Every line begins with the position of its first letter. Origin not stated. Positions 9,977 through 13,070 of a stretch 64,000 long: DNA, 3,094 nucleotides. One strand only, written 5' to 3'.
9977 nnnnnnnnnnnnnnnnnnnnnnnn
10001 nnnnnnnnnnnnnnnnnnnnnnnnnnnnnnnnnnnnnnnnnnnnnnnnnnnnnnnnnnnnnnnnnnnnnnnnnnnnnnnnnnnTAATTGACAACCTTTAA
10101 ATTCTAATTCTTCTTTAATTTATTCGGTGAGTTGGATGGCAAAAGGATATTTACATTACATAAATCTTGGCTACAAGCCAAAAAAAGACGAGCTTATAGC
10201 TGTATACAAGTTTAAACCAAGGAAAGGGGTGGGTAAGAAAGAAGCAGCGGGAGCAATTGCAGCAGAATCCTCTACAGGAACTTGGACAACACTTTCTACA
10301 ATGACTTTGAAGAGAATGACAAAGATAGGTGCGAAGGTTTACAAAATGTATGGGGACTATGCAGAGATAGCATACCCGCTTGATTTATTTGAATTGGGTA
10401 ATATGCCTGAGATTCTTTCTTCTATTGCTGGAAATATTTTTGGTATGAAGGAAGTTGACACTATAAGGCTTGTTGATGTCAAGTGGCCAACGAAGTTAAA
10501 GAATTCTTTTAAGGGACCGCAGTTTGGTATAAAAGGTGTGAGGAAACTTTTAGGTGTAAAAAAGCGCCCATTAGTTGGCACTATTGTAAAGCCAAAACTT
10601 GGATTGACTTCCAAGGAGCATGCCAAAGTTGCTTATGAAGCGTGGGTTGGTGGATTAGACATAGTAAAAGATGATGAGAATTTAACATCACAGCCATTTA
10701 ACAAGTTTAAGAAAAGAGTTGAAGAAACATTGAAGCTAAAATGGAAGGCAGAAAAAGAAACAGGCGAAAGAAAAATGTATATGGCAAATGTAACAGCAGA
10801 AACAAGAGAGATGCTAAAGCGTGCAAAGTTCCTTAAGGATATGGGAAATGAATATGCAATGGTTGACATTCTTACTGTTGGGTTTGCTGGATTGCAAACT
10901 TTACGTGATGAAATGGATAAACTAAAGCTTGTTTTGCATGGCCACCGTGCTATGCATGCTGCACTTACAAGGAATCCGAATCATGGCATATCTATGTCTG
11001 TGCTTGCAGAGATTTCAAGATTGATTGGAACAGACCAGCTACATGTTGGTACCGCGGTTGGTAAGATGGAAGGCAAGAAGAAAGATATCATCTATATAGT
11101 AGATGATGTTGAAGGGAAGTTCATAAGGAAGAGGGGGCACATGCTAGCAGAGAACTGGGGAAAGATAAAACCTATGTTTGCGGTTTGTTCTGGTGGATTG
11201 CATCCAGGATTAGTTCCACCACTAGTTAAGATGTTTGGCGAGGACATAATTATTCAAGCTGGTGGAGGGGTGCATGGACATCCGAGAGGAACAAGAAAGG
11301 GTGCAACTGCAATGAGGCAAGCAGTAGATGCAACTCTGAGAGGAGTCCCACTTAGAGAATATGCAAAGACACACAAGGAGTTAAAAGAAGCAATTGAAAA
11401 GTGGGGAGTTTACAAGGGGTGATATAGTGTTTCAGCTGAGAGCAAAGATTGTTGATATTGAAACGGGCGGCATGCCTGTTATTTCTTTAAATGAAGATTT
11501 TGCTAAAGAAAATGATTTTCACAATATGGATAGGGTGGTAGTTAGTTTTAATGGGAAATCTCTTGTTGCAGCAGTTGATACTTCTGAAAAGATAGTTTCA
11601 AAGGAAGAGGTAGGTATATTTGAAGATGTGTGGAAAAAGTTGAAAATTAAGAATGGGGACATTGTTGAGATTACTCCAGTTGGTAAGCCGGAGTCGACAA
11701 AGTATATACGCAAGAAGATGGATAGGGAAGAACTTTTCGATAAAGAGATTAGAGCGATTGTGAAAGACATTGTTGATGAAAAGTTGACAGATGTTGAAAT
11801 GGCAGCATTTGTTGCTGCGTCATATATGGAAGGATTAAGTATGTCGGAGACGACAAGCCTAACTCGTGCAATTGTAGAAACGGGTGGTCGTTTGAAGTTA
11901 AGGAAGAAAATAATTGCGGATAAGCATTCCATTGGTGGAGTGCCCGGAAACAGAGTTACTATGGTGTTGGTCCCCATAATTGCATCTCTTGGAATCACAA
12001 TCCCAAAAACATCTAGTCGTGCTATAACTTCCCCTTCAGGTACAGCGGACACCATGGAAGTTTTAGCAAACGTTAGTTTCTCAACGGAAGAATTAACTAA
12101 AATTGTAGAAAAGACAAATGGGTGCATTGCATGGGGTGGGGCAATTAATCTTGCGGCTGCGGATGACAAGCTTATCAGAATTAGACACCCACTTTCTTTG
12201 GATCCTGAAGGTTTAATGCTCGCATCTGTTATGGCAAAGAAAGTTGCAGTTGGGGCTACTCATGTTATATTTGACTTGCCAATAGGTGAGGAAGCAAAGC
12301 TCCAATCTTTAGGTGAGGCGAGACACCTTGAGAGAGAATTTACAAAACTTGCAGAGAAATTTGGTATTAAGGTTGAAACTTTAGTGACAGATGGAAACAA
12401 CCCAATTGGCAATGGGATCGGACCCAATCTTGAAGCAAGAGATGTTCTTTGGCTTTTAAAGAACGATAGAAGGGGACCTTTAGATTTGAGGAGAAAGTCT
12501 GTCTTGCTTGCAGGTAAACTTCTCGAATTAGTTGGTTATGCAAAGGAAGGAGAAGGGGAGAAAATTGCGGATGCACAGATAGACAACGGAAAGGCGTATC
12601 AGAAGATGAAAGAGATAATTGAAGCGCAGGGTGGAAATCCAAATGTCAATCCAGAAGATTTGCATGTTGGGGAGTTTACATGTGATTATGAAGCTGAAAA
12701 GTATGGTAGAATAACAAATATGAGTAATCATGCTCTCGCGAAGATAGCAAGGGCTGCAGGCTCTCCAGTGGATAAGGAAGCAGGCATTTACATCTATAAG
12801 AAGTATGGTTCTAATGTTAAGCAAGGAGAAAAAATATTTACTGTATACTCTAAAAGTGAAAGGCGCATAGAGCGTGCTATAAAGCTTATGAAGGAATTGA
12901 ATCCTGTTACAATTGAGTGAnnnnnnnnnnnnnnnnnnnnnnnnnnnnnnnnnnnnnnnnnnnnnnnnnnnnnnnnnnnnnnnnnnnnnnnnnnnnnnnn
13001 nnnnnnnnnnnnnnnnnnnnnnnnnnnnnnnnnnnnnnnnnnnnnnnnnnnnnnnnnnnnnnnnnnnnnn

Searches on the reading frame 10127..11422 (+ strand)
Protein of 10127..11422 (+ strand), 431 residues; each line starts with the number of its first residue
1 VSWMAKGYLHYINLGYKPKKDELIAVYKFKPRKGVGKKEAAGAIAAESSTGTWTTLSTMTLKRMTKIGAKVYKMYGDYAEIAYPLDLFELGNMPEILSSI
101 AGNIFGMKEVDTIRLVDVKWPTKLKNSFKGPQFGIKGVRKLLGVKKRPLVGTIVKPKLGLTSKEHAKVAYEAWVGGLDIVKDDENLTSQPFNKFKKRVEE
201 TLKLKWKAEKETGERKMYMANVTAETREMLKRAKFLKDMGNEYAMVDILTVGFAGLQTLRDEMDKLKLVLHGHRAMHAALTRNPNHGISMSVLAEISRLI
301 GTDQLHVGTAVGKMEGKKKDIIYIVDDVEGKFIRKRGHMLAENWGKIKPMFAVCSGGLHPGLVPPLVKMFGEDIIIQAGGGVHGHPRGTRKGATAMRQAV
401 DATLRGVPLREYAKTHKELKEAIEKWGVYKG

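Call 39: search_protein_families(library=pfam, proteins=[window:10127-11422:+], max_evalue=0.001)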
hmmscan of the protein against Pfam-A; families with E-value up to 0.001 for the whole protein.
window:10127-11422:+ (431 aa): 2 families
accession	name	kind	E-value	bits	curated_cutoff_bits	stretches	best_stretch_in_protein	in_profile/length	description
PF00016.26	RuBisCO_large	-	5.8e-96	321.7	30.1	1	134-426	1-299/299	Ribulose bisphosphate carboxylase large chain, catalytic domain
PF02788.21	RuBisCO_large_N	-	5.2e-41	140.1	20.7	1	11-123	2-119/120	Ribulose bisphosphate carboxylase large chain, N-terminal domain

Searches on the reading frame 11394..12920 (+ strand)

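Call 39: search_protein_families(library=pfam, proteins=[window:11394-12920:+], max_evalue=0.001)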
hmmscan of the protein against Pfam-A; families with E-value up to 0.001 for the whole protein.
window:11394-12920:+ (508 aa): 3 families
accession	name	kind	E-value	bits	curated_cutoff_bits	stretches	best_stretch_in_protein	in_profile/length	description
PF02885.22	Glycos_trans_3N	-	6.9e-16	58.2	26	1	103-164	2-63/63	Glycosyl transferase family, helical bundle domain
PF00591.27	Glycos_transf_3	-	9.9e-14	52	27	1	173-402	3-253/253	Glycosyl transferase family, a/b domain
PF07831.19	PYNP_C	-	2.3e-13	50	27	1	440-501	2-70/75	Pyrimidine nucleoside phosphorylase C-terminal domain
